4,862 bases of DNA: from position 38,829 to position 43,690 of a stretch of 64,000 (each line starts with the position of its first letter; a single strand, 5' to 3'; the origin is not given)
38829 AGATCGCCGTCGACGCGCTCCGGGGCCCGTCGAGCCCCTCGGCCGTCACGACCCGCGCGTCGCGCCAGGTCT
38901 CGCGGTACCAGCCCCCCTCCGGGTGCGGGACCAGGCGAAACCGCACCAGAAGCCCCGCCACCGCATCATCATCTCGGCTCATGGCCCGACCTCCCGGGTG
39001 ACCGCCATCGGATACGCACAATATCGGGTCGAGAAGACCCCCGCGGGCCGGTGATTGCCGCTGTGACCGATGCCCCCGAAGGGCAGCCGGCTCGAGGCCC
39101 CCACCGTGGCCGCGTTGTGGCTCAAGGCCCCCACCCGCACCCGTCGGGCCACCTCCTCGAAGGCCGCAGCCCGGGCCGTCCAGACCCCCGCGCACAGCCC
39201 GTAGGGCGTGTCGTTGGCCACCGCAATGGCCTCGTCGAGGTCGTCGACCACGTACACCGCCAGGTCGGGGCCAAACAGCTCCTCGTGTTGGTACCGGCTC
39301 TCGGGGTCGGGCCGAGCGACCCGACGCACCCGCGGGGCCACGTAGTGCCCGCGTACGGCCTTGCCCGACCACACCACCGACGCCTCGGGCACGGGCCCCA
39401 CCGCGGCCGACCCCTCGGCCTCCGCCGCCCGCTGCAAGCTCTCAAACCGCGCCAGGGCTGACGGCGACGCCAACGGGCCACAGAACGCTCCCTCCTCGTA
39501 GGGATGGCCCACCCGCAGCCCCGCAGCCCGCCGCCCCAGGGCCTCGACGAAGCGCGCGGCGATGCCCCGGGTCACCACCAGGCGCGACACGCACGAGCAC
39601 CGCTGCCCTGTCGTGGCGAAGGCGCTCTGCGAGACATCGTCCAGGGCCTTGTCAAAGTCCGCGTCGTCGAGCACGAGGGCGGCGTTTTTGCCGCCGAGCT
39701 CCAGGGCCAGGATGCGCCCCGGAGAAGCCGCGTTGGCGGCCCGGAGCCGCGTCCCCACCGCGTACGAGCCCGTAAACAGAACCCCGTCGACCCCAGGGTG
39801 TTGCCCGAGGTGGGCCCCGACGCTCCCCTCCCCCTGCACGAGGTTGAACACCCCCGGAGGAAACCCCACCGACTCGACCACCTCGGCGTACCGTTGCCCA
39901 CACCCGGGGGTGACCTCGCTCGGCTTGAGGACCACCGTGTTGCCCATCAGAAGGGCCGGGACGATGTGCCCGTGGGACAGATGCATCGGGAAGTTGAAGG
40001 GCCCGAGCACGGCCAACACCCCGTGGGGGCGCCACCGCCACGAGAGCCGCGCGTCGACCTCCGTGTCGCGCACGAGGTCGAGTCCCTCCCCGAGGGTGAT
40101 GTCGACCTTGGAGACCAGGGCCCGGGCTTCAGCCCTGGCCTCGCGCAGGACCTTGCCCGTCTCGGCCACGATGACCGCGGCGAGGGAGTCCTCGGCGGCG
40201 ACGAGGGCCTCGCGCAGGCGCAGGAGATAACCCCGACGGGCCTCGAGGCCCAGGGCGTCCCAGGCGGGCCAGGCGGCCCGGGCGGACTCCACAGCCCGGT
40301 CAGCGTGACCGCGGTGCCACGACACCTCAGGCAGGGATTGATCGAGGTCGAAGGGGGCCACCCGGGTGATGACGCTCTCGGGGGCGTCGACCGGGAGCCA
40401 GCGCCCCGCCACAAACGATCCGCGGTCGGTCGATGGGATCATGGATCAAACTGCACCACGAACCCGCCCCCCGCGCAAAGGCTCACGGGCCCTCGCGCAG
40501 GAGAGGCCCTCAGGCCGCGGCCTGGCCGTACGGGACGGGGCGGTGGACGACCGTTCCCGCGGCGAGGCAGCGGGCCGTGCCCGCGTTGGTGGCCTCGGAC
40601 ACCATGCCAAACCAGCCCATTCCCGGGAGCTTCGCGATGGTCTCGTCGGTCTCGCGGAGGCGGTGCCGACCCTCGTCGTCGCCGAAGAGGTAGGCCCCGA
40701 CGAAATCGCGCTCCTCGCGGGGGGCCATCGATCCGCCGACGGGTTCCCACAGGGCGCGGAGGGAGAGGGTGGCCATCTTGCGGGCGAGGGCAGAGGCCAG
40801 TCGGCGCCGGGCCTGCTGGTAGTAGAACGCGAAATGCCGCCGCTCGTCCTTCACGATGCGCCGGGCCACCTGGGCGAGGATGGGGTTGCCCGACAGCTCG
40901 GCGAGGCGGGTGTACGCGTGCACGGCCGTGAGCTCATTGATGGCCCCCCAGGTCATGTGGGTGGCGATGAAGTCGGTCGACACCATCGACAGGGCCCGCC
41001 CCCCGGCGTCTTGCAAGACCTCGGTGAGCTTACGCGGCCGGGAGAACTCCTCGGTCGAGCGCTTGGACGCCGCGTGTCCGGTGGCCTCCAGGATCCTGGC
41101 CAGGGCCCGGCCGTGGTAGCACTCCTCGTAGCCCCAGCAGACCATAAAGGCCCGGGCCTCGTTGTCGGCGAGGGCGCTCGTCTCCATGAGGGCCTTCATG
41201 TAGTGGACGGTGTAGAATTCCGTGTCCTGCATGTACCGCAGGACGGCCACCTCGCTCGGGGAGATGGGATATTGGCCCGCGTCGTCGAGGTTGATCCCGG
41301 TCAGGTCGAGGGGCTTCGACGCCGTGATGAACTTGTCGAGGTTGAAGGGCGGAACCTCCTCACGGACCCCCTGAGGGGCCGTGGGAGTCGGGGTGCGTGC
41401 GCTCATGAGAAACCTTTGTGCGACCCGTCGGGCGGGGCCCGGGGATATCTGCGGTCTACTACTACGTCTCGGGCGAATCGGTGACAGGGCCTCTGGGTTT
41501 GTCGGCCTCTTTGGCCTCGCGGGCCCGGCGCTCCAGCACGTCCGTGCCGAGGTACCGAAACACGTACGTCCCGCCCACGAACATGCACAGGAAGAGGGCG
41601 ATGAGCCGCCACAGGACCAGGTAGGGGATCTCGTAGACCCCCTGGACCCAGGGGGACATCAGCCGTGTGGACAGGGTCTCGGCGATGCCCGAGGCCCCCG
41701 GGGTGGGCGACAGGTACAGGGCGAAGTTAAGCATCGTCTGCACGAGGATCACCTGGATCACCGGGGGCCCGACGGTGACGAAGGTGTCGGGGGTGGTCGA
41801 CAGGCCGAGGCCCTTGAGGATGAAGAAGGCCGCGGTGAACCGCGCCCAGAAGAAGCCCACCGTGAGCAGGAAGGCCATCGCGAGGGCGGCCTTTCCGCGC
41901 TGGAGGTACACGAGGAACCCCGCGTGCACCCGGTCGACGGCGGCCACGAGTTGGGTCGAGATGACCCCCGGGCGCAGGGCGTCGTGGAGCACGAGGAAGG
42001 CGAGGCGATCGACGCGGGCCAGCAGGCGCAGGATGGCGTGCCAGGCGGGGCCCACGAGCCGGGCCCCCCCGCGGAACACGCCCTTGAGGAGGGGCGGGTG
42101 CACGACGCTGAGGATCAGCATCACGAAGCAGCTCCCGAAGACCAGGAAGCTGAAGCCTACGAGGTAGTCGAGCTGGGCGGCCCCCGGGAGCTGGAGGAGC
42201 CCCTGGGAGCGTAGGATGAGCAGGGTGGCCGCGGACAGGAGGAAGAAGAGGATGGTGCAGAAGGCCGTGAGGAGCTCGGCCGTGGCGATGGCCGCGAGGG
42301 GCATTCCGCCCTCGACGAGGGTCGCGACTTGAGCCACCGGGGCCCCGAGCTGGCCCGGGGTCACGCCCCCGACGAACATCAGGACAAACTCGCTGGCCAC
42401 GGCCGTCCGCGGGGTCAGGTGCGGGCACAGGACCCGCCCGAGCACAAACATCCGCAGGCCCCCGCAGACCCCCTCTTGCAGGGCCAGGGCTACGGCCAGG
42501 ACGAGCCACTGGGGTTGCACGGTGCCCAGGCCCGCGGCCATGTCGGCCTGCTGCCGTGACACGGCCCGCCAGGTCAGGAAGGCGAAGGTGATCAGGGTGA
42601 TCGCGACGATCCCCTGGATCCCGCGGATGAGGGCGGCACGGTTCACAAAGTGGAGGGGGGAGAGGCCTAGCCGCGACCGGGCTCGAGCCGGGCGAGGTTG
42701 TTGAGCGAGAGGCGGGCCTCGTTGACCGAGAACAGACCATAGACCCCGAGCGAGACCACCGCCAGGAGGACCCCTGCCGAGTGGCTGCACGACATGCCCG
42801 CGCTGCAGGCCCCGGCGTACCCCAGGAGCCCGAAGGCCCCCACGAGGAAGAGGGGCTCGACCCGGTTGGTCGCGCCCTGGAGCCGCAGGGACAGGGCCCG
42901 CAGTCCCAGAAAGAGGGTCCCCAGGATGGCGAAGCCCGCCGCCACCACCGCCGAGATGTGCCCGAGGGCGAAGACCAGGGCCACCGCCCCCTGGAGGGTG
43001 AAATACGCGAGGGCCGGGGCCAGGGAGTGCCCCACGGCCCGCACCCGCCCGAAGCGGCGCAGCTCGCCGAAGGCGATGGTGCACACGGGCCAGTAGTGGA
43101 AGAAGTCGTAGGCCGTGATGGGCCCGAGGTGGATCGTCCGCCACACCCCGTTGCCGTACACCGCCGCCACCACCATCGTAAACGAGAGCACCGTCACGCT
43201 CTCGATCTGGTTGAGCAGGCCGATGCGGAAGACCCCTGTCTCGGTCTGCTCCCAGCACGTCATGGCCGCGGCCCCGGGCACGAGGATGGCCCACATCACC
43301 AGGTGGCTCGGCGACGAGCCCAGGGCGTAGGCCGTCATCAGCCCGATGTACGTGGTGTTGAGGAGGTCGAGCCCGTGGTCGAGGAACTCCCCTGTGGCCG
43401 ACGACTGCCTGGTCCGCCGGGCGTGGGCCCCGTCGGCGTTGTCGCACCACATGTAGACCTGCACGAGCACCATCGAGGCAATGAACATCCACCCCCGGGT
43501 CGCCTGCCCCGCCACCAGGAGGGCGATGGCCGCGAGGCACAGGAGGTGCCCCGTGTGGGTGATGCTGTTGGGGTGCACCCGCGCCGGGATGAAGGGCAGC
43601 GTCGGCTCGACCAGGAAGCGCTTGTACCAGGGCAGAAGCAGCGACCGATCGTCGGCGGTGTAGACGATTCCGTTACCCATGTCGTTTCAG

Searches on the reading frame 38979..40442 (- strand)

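Call 27: search_protein_families(library=pfam, proteins=[window:38979-40442:-], max_evalue=0.001)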
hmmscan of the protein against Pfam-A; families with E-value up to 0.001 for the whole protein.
window:38979-40442:- (487 aa): 1 family
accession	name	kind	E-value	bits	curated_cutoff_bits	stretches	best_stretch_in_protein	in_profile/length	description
PF00171.27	Aldedh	-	4.7e-114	381.9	23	1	44-469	28-449/461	Aldehyde dehydrogenase family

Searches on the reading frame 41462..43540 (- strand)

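Call 25: search_protein_families(library=pfam, proteins=[window:41462-43540:-], max_evalue=0.001)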
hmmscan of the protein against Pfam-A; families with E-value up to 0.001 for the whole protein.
window:41462-43540:- (692 aa): 1 family
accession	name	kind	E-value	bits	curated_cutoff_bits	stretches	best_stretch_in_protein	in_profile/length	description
PF03706.18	LPG_synthase_TM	-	2.5e-15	57.2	33.4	1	313-656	4-302/302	Lysylphosphatidylglycerol synthase TM region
